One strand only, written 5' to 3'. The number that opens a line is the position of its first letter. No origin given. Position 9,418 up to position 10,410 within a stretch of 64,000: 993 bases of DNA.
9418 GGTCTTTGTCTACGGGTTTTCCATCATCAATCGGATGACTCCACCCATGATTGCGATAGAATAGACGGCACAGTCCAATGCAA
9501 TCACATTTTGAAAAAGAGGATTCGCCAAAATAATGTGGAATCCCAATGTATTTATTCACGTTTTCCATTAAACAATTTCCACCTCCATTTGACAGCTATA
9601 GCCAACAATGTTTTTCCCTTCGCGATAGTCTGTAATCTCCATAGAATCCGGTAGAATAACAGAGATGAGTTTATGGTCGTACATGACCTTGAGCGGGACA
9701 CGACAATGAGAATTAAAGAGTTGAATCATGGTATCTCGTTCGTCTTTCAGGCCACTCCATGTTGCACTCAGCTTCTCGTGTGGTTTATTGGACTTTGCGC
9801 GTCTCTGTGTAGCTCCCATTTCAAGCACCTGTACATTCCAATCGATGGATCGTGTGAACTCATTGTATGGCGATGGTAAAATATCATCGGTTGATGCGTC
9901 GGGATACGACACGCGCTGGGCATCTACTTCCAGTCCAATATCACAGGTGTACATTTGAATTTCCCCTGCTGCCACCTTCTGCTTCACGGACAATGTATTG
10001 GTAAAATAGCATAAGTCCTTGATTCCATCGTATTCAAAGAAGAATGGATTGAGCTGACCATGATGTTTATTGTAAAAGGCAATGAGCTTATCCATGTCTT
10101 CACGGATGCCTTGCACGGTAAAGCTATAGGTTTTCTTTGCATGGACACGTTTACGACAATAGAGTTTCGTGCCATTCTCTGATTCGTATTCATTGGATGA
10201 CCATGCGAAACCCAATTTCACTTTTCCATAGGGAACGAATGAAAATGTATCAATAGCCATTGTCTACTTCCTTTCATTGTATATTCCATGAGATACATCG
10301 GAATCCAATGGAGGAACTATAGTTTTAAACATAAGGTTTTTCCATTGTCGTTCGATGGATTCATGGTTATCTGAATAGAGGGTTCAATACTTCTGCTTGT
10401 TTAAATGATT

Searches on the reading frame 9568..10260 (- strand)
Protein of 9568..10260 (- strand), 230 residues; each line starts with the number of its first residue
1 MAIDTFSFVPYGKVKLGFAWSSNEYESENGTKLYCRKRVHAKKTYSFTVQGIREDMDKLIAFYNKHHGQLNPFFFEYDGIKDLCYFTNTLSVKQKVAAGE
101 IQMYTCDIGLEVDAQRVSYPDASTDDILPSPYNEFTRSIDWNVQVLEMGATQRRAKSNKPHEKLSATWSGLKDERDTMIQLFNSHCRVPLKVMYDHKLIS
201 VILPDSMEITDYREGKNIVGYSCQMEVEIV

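Call 13: search_protein_families(library=phrogs, proteins=[window:9568-10260:-])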
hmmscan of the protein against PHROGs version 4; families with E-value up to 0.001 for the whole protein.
window:9568-10260:- (230 aa): 1 family
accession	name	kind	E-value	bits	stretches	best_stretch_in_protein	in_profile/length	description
phrog_38152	-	unknown function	1.8e-86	290.7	1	3-230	4-233/234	-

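Call 15: search_dna_similar(query=window:9568-10260:-, collection=phages, mode=protein, max_rows=25)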
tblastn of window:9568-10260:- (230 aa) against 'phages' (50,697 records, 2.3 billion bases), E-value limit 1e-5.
No match.

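Call 53: search_protein_families(library=pfam, max_evalue=1, proteins=[window:9568-10260:-])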
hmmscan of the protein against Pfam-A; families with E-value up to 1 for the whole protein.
window:9568-10260:- (230 aa): 3 families
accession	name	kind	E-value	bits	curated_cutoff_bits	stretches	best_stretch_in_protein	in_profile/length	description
PF09343.15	DUF2460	-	0.0051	16.7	30.4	1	19-76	18-76/205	Conserved hypothetical protein 2217 (DUF2460)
PF22887.1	DUF7022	-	0.025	15.2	27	1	15-85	74-147/166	Family of unknown function (DUF7022)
PF11458.13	Mistic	-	0.071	13.6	26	0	42-72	2-32/74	Membrane-integrating protein Mistic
